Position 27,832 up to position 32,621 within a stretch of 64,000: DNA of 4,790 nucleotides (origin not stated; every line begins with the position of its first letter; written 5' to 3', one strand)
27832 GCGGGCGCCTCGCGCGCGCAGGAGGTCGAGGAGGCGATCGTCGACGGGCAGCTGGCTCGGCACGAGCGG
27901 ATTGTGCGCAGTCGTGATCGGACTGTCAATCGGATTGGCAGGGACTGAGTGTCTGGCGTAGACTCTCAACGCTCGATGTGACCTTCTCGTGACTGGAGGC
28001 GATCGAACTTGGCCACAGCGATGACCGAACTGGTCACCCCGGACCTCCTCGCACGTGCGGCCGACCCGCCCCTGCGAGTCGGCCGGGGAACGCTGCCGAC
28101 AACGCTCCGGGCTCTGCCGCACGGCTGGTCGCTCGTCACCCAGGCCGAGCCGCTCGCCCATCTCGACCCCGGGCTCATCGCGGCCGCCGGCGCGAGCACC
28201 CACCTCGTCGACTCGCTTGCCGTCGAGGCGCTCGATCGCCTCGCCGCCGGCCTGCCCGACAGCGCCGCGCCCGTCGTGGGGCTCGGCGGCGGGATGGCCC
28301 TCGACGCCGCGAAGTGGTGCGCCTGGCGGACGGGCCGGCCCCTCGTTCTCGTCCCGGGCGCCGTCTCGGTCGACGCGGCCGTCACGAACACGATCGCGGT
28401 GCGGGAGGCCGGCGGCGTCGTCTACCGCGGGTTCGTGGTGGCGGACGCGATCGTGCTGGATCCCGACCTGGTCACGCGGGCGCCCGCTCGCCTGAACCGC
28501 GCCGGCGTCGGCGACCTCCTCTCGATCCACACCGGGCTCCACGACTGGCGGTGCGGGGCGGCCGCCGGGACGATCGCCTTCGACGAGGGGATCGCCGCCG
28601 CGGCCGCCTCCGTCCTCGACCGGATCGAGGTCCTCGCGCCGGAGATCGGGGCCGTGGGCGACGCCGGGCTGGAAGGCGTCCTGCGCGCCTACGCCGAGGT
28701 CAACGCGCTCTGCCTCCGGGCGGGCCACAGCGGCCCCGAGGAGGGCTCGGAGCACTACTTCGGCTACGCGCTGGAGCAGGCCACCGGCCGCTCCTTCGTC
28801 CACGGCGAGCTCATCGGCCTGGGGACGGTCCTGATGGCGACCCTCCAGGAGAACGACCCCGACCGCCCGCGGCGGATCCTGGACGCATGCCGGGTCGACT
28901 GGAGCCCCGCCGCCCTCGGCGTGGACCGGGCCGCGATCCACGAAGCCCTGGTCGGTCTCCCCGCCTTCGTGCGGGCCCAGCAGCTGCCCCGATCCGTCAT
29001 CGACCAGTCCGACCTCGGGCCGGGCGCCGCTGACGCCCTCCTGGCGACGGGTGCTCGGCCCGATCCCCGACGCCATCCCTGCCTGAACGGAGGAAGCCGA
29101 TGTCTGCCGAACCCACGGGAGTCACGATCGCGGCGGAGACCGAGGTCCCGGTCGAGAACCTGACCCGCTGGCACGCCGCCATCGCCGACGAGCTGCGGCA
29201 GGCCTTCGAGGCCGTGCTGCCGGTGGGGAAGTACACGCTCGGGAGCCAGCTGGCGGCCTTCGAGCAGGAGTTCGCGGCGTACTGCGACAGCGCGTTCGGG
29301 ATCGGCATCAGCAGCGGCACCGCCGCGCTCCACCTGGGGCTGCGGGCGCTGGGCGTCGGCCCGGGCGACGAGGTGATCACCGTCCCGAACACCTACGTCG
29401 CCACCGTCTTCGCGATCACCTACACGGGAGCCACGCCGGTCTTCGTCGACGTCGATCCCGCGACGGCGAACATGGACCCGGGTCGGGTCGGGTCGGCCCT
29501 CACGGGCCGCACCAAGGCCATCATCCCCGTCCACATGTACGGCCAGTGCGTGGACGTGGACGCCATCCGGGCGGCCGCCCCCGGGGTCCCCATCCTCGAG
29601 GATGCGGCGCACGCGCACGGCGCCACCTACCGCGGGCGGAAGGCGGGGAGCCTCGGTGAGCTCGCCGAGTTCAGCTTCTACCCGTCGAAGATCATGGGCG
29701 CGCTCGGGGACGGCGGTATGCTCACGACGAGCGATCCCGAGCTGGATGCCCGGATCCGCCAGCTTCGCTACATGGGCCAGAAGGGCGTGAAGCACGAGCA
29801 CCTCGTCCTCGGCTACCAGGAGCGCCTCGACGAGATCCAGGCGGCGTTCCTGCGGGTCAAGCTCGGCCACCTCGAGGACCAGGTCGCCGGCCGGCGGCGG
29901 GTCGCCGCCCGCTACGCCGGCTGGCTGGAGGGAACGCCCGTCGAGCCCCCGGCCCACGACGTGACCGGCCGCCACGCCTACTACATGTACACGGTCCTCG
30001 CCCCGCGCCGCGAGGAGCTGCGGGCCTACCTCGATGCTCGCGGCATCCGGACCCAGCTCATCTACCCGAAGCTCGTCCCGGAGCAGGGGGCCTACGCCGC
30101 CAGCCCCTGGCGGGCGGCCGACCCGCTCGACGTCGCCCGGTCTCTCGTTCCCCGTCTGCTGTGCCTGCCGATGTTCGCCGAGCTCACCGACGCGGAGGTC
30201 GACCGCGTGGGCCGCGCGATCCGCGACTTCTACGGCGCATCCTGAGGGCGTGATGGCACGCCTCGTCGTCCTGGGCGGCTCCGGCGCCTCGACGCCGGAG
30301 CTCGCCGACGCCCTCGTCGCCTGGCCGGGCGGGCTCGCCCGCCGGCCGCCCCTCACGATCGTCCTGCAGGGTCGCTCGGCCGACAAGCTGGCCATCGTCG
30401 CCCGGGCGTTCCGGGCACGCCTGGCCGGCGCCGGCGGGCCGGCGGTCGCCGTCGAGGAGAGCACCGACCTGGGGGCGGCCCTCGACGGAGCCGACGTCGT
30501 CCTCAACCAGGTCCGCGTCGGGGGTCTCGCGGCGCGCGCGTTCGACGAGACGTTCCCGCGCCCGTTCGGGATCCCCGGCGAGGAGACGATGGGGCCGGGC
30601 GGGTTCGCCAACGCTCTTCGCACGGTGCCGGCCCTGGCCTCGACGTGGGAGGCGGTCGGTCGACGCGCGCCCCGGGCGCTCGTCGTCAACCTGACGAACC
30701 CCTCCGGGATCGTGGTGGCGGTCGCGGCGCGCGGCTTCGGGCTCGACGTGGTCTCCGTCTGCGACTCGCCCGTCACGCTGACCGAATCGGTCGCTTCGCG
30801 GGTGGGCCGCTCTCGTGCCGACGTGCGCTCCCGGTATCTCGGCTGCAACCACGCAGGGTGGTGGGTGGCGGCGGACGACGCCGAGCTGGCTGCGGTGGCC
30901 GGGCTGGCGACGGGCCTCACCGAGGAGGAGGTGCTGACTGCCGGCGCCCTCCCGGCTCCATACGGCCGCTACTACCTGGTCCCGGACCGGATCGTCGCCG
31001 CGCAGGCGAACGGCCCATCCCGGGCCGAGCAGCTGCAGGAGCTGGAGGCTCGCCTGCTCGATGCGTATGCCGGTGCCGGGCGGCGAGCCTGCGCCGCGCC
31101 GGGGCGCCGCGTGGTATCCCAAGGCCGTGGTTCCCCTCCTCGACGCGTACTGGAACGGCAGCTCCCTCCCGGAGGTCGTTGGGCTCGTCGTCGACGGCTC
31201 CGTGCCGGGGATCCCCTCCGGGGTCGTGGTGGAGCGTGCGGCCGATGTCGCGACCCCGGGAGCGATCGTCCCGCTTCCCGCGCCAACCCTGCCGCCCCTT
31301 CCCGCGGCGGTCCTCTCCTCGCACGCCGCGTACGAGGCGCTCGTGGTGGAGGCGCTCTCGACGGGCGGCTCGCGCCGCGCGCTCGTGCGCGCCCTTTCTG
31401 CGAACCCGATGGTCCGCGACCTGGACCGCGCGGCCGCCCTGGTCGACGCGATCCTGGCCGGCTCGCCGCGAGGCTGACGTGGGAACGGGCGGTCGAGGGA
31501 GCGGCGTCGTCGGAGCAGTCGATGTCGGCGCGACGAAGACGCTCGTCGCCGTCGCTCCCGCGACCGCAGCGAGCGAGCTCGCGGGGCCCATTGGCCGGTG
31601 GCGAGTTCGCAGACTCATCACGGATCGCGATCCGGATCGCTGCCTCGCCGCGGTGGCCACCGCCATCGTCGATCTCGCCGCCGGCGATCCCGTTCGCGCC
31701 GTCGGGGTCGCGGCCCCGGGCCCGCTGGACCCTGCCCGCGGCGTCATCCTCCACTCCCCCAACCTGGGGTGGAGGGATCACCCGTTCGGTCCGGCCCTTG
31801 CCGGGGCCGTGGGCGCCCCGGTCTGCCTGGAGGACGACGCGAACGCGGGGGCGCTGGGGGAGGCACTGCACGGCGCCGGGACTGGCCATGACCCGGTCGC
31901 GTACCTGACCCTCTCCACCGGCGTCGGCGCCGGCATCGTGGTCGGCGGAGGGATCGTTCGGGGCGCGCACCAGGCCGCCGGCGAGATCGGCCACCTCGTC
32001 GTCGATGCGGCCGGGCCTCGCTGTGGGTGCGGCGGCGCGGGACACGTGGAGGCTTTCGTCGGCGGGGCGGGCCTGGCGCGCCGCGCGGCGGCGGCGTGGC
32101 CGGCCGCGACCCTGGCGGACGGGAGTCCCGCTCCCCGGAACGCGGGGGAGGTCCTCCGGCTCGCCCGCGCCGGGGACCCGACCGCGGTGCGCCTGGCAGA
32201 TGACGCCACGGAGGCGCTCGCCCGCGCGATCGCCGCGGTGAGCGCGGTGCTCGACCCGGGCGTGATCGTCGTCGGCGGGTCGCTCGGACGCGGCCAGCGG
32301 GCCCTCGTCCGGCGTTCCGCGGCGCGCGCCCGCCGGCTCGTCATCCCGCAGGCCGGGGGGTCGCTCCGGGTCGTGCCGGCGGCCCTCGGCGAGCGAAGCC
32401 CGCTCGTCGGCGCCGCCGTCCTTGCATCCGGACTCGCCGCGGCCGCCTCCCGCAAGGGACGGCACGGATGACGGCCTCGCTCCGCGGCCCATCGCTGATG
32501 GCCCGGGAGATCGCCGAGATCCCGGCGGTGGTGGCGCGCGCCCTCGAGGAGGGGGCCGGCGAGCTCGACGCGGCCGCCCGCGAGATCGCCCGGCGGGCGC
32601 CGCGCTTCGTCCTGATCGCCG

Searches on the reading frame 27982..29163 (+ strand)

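Call 71: search_protein_families(library=pfam, proteins=[window:27982-29163:+], max_evalue=0.00001)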
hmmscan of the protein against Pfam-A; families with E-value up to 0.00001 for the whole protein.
window:27982-29163:+ (393 aa): 1 family
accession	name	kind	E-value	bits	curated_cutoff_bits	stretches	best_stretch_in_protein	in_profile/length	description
PF13685.12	Fe-ADH_2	-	8.1e-09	36.1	28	1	78-168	57-149/149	Iron-containing alcohol dehydrogenase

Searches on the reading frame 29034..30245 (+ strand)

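Call 71: search_protein_families(library=pfam, proteins=[window:29034-30245:+], max_evalue=0.00001)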
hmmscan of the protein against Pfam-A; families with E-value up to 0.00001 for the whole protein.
window:29034-30245:+ (403 aa): 1 family
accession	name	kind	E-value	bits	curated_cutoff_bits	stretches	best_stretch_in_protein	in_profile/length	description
PF01041.23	DegT_DnrJ_EryC1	-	2.4e-109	366.3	19.8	1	50-396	3-359/360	DegT/DnrJ/EryC1/StrS aminotransferase family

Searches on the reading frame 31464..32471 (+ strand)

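Call 71: search_protein_families(library=pfam, proteins=[window:31464-32471:+], max_evalue=0.00001)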
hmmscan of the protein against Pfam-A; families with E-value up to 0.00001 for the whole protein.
window:31464-32471:+ (335 aa): 1 family
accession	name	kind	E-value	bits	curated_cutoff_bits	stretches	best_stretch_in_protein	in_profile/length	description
PF00480.26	ROK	-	1.9e-53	182.3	22.9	1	17-322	2-292/294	ROK family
